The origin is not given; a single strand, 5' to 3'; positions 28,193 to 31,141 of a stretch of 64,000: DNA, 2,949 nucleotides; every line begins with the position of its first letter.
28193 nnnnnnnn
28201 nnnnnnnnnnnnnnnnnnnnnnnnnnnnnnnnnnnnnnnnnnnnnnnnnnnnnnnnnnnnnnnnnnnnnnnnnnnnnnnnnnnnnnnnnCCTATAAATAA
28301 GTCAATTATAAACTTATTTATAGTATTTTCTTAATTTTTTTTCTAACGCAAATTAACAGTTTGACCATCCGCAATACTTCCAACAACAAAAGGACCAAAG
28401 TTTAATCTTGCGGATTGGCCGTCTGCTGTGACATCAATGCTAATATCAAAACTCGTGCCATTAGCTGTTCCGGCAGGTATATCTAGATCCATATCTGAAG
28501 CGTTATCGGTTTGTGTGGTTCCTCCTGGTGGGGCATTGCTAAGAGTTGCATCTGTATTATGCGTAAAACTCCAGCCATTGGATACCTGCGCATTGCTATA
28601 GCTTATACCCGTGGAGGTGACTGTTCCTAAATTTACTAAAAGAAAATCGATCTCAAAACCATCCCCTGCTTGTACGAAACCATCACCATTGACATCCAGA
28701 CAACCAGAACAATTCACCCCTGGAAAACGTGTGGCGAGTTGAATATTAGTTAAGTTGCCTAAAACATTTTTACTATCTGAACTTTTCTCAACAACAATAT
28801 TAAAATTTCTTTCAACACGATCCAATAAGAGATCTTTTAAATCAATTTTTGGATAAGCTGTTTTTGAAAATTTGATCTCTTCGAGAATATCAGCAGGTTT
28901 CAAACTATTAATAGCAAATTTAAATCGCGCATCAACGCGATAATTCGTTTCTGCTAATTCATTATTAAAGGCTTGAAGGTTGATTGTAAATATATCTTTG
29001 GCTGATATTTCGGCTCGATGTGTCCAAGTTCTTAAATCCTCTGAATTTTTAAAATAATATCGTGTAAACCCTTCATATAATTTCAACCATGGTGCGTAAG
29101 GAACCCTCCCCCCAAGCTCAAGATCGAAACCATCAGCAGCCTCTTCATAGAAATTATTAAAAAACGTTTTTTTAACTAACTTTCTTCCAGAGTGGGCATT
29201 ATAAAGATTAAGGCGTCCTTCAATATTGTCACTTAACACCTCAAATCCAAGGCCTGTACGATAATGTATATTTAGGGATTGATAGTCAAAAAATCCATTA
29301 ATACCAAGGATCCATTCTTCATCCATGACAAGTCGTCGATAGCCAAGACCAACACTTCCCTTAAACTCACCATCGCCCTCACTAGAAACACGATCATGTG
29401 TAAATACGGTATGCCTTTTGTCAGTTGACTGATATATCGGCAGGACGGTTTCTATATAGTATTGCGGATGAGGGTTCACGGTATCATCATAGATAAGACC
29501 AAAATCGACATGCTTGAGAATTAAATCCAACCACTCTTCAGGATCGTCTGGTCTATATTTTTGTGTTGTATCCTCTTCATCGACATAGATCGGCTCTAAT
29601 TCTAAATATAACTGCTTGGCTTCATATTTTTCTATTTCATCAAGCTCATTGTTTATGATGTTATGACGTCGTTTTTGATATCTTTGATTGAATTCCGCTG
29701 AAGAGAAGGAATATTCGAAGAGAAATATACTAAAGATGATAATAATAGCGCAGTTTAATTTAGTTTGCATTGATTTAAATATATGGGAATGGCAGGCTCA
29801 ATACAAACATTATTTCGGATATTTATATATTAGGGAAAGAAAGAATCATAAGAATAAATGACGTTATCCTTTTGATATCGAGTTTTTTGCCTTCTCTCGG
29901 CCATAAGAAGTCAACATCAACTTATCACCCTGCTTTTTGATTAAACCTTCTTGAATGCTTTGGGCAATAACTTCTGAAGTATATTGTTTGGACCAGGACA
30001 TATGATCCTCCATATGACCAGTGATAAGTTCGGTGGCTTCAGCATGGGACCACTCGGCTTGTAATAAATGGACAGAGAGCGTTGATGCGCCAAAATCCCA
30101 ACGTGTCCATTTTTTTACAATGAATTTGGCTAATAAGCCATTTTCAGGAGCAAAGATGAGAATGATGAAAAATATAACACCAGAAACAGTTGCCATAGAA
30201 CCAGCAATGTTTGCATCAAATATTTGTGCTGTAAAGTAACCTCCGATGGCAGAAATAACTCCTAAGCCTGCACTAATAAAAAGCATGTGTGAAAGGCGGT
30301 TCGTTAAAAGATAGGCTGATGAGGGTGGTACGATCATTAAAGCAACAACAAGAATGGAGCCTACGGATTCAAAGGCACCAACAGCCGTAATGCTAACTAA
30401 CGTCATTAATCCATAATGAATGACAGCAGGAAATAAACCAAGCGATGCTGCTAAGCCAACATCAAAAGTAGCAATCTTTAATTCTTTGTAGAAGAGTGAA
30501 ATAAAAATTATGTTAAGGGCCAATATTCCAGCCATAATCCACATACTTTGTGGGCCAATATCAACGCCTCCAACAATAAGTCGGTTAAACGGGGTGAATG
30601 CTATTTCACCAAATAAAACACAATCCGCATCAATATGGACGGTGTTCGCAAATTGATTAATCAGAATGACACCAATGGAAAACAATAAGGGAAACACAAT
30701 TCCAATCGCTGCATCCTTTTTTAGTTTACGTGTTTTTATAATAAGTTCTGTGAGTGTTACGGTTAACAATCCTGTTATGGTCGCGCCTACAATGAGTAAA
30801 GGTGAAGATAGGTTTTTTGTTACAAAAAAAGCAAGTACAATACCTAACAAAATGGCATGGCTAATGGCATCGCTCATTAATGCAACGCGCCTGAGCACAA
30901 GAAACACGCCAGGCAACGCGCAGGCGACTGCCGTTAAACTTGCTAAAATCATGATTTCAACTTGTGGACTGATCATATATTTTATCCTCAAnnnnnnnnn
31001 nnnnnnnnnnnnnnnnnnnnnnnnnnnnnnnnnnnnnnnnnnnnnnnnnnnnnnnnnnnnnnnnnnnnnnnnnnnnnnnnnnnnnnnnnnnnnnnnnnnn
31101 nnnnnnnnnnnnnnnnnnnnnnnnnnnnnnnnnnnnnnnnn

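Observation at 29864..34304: Fur-family regulator plus Mn/Zn/Fe ABC importer in which both permeases carry C-terminal winged-helix extensions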

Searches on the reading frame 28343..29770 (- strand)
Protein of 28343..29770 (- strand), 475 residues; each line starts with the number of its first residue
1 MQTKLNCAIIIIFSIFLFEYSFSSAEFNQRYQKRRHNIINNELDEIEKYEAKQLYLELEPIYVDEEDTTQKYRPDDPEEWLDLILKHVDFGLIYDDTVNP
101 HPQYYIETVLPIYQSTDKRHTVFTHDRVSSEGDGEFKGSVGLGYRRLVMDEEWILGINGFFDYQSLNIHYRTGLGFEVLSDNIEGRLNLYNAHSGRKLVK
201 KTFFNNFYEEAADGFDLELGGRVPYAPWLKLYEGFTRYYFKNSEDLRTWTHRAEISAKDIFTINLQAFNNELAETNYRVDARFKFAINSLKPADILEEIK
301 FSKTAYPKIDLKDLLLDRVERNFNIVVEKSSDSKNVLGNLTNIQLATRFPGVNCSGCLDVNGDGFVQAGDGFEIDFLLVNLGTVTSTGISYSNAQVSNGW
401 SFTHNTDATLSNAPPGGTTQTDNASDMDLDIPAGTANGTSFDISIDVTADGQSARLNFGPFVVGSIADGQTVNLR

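Call 73: search_protein_families(library=pfam, proteins=[window:28343-29770:-], max_evalue=0.001)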
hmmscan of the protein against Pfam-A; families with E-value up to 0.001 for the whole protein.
window:28343-29770:- (475 aa): 1 family
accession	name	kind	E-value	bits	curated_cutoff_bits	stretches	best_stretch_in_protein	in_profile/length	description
PF11924.14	IAT_beta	-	4.2e-21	76.2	22.3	1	109-239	68-191/279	Inverse autotransporter, beta-domain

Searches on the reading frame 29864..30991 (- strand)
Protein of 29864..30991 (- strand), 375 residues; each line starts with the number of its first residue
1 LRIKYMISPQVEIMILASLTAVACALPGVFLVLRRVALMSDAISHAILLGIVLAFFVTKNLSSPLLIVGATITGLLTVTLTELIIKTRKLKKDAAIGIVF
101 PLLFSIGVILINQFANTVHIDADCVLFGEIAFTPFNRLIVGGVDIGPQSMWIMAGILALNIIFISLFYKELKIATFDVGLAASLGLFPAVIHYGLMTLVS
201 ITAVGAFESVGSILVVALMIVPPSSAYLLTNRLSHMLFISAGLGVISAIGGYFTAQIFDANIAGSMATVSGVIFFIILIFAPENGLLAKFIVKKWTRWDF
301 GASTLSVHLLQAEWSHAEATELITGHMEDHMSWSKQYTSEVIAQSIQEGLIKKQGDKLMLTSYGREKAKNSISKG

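Call 3: search_protein_families(library=pfam, proteins=[window:29864-30991:-], max_evalue=1)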
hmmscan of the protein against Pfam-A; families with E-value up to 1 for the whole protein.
window:29864-30991:- (375 aa): 2 families
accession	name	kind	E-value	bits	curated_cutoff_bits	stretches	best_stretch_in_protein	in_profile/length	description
PF00950.22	ABC-3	-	1.2e-45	156.5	20.1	1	14-280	9-257/258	ABC 3 transport family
PF01032.23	FecCD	-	3e-06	27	26.5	1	43-279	79-309/311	FecCD transport family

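Call 4: search_protein_families(library=ncbifam, proteins=[window:29864-30991:-], max_evalue=1)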
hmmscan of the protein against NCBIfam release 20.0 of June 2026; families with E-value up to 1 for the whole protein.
window:29864-30991:- (375 aa): 4 families
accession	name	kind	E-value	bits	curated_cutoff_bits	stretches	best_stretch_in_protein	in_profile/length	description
NF040927.1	ABC_perm_SloB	subfamily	6e-42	144.3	460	1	15-286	17-269/271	metal ABC transporter permease subunit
NF040871.1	AztB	equivalog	1.2e-39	136.6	280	1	16-260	18-244/254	zinc ABC transporter permease AztB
TIGR03770.1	anch_rpt_perm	equivalog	5.9e-26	91.8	296.8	1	14-280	21-269/270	anchored repeat-type ABC transporter permease subunit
NF007089.0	PRK09543.1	equivalog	1.1e-10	41.6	284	1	19-278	14-255/261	zinc ABC transporter permease subunit ZnuB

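Call 8: find_homologous_proteins(query=window:29864-30976:-, max_evalue=0.00001)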
Query window:29864-30976:- (370 aa): 7998 proteins with E <= 0.00001 among 8000 candidates; the best 120 are listed.
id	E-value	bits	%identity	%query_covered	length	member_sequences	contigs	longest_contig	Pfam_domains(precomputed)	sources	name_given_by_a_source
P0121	7.8e-229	777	100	100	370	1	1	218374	PF01032.24,PF00950.23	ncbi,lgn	-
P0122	2.9e-175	601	74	100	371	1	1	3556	PF01032.24,PF00950.23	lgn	-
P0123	7.2e-175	599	74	100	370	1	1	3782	PF01032.24,PF00950.23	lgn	-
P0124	2.0e-174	598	76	99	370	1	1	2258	PF00950.23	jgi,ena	-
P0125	1.9e-171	588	74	99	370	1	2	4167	PF01032.24,PF00950.23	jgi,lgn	jgi:manganese/zinc/iron transport system permease protein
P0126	6.3e-170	583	72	100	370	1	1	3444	PF00950.23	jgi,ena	-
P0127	6.5e-170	583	73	99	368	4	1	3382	PF00950.23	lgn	-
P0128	7.3e-170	583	72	100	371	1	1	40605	PF01032.24,PF00950.23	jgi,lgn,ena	-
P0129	1.2e-169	582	73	99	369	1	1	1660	PF01032.24,PF00950.23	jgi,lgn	jgi:manganese/zinc/iron transport system permease protein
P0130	1.4e-169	582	73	100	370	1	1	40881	PF01032.24,PF00950.23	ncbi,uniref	ncbi:Manganese ABC transporter, inner membrane permease protein SitD [hydrothermal vent metagenome]|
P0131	1.6e-169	582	73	100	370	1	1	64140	PF01032.24,PF00950.23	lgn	-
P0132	4.0e-169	580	73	100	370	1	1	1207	PF00950.23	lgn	-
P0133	4.2e-169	580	73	100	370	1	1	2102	PF00950.23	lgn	-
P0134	8.4e-169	579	73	100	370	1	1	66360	PF00950.23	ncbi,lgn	-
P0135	1.3e-168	579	73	99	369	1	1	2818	PF01032.24,PF00950.23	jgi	jgi:manganese/zinc/iron transport system permease protein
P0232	2.9e-130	453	57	99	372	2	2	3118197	PF01032.24,PF00950.23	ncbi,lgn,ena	-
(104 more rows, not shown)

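Call 47: find_encoding_contigs(protein=P0232, flank=6000, max_places=2)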
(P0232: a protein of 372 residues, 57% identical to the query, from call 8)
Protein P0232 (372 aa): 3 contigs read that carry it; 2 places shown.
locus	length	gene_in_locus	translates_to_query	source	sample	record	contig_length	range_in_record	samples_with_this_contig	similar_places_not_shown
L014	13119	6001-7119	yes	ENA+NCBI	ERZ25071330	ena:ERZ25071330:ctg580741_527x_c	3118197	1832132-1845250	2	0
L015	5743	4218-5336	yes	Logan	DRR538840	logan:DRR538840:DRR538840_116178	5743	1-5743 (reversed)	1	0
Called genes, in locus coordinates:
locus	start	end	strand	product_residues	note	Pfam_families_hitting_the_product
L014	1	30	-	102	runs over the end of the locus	-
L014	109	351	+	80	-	-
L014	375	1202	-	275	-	PF05096:Glu_cyclase_2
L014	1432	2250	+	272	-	-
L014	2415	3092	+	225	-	PF01325:Fe_dep_repress, PF02742:Fe_dep_repr_C, PF04023:FeoA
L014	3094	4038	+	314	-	PF01297:ZnuA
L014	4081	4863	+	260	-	PF00005:ABC_tran, PF02463:SMC_N (weak), PF13304:AAA_21 (faint)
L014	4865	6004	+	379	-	PF00950:ABC-3, PF01032:FecCD (weak)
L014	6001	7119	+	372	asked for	PF00950:ABC-3, PF01032:FecCD (faint)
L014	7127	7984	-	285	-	-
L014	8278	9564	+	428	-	PF01266:DAO (faint), PF07992:Pyr_redox_2, PF00070:Pyr_redox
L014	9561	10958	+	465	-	PF12801:Fer4_5 (weak), PF13534:Fer4_17 (faint), PF12838:Fer4_7 (weak), PF13187:Fer4_9 (weak), PF13237:Fer4_10 (weak), PF14697:Fer4_21 (weak)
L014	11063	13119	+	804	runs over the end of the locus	PF17764:PriA_3primeBD, PF00270:DEAD, PF04851:ResIII, PF00271:Helicase_C (faint), PF18319:Zn_ribbon_PriA, PF18074:PriA_C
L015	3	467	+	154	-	?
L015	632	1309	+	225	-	PF01325:Fe_dep_repress, PF02742:Fe_dep_repr_C, PF04023:FeoA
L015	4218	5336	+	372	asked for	PF00950:ABC-3, PF01032:FecCD (faint)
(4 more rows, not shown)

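Call 74: search_dna_similar(query=window:29864-30976:-, collection=plasmids, mode=protein, max_rows=25)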
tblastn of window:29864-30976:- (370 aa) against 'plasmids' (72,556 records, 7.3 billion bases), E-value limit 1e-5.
Records with a match: 1322; places in all: 2494; records where one place covers at least 80% of the query: 23.
Best place of each record, by identity: <60% 1322.
By first word of the organism name: Escherichia 881; Pantoea 81; Klebsiella 55; Salmonella 50; Rhizobium 22; Phaeobacter 18; Paracoccus 14; Staphylococcus 13; Halobacterium 13; Rahnella 12; and 81 more.
By predicted mobility (MOB-suite, as given by PLSDB): conjugative 877; non-mobilizable 365; mobilizable 80.
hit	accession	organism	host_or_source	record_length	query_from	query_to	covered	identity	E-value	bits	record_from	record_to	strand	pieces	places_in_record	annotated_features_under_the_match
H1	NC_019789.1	Deinococcus peraridilitoris DSM 19664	-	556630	8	359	95%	45.8%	1e-87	295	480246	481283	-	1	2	metal ABC transporter permease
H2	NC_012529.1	Deinococcus deserti VCD115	-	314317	2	360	97%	44.8%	3e-85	289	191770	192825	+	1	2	metal ABC transporter permease | iron chelate uptake ABC transporter family permease subunit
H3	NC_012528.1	Deinococcus deserti VCD115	-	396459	2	359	97%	43.7%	1e-84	286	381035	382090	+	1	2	metal ABC transporter permease (x2)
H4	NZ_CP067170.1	Paracoccus aestuarii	cell culture,isolated from tidal flat ...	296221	8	364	96%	40.3%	5e-77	265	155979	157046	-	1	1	metal ABC transporter permease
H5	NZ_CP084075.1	Fusobacterium vincentii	-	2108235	3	273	73%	51.6%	4e-73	254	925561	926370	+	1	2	none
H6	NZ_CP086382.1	Deinococcus radiophilus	Harpadon nehereus,cell culture,2 Mrad ...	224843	8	299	79%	44.5%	5e-41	161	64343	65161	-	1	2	metal ABC transporter permease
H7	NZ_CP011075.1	Brevibacillus laterosporus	Oryza sativa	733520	8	292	77%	45.6%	3e-72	251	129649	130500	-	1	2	metal ABC transporter permease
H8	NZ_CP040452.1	Halomonas sp. PA16-9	-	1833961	6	292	77%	45.1%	8e-53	233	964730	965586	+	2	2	none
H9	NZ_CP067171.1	Paracoccus aestuarii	cell culture,isolated from tidal flat ...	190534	8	301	79%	43.5%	4e-67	236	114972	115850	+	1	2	metal ABC transporter permease | hypothetical protein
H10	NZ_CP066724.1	Staphylococcus xylosus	food sample,raw fermented sausage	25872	9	350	92%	31.6%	1e-36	148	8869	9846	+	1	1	metal ABC transporter permease | zinc ABC transporter substrate-binding protein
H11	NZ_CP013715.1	Staphylococcus equorum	cell,Saeu-jeotgal, salted fermented food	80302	9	350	92%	31.6%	2e-36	147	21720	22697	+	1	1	metal ABC transporter permease | zinc ABC transporter substrate-binding protein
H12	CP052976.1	Staphylococcus epidermidis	Homo sapiens,nose; prosthetic joint ...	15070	17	352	91%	31.8%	8e-37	148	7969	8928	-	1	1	metal ABC transporter permease | zinc ABC transporter solute-binding protein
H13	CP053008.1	Staphylococcus epidermidis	Homo sapiens,nose; prosthetic joint ...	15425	17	352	91%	31.8%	8e-37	148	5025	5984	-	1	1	metal ABC transporter permease | zinc ABC transporter solute-binding protein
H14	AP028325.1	Staphylococcus epidermidis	Homo sapiens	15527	17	352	91%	31.8%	8e-37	148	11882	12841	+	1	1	mntC: manganese transport system membrane protein MntC | mntA: manganese-binding lipoprotein MntA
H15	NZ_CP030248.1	Staphylococcus epidermidis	Homo sapiens,cerebrospinal fluid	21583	17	352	91%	31.8%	9e-37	148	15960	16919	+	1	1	metal ABC transporter permease | zinc ABC transporter substrate-binding protein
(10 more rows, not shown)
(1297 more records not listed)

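Call 75: get_annotated_region(hit=H2, flank=5000)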
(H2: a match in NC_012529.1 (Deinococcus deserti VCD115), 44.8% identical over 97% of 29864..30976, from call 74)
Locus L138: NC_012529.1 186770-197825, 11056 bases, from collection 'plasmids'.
description: Deinococcus deserti VCD115 plasmid 2, complete sequence
organism: Deinococcus deserti VCD115 (NCBI taxid 546414)
taxonomy: Bacteria; Deinococcota; Deinococci; Deinococcales; Deinococcaceae; Deinococcus; Deinococcus deserti; Deinococcus deserti VCD115
host: -; source: -; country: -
typing (MOB-suite, as given by PLSDB): mobilizable; replicon rep_cluster_954; relaxase MOBP
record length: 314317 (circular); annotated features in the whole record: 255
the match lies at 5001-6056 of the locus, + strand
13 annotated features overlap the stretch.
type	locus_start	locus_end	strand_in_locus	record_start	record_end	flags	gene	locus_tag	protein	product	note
CDS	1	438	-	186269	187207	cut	-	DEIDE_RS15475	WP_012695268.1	MBL fold metallo-hydrolase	-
CDS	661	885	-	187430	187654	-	-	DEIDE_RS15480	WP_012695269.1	DUF2171 domain-containing protein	-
CDS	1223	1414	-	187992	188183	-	-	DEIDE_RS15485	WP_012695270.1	hypothetical protein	-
CDS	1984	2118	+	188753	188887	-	-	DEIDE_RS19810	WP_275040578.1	hypothetical protein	-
CDS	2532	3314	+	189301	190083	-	-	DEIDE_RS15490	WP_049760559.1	zinc ABC transporter substrate-binding protein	-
CDS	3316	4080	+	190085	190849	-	-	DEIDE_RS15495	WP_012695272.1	metal ABC transporter ATP-binding protein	-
CDS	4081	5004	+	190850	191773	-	-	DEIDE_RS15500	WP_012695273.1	iron chelate uptake ABC transporter family permease subunit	-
CDS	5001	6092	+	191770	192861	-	-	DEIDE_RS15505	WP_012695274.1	metal ABC transporter permease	GO:0055085 - transmembrane transport [Evidence IEA]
CDS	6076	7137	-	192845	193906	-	-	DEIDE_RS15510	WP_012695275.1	alpha/beta fold hydrolase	-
CDS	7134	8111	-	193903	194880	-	-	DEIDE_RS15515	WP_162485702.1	alpha/beta fold hydrolase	-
CDS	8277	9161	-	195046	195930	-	-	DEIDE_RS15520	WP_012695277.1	hypothetical protein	-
CDS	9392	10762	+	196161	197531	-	-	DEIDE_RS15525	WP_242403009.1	MFS transporter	GO:0055085 - transmembrane transport [Evidence IEA]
CDS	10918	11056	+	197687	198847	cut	-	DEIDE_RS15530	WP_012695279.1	acyl-CoA dehydrogenase family protein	-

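Call 76: get_annotated_region(hit=H4, flank=5000)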
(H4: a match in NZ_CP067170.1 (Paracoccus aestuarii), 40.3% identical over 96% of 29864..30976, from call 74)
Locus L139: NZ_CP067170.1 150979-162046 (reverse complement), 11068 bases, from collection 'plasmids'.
description: Paracoccus aestuarii strain DSM 19484 plasmid p296221, complete sequence
organism: Paracoccus aestuarii (NCBI taxid 453842)
taxonomy: Bacteria; Pseudomonadota; Alphaproteobacteria; Rhodobacterales; Paracoccaceae; Paracoccus; Paracoccus aestuarii
host: -; source: cell culture,isolated from tidal flat sediment; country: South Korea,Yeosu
typing (MOB-suite, as given by PLSDB): non-mobilizable; replicon rep_cluster_229
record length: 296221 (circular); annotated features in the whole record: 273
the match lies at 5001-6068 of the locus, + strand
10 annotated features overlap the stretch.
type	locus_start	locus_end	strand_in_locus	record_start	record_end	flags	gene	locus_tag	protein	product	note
CDS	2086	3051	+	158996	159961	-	-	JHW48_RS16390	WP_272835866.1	zinc ABC transporter substrate-binding protein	-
CDS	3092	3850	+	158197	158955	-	-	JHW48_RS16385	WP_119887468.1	metal ABC transporter ATP-binding protein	-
CDS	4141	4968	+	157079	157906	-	-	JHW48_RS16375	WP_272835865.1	metal ABC transporter permease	GO:0055085 - transmembrane transport [Evidence IEA]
CDS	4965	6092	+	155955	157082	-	-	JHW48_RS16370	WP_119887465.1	metal ABC transporter permease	GO:0030001 - metal ion transport [Evidence IEA]; GO:0055085 - transmembrane transport [Evidence IEA]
CDS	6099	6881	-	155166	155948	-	-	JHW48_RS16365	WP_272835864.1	fused MFS/spermidine synthase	-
CDS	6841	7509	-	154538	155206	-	-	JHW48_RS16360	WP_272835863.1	fused MFS/spermidine synthase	-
CDS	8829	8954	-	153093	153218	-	-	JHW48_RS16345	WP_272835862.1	hypothetical protein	-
CDS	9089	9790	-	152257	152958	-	-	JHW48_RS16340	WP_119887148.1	GntR family transcriptional regulator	-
CDS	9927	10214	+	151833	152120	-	-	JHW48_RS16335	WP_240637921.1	UxaA family hydrolase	-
CDS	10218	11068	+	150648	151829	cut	-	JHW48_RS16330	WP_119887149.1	UxaA family hydrolase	-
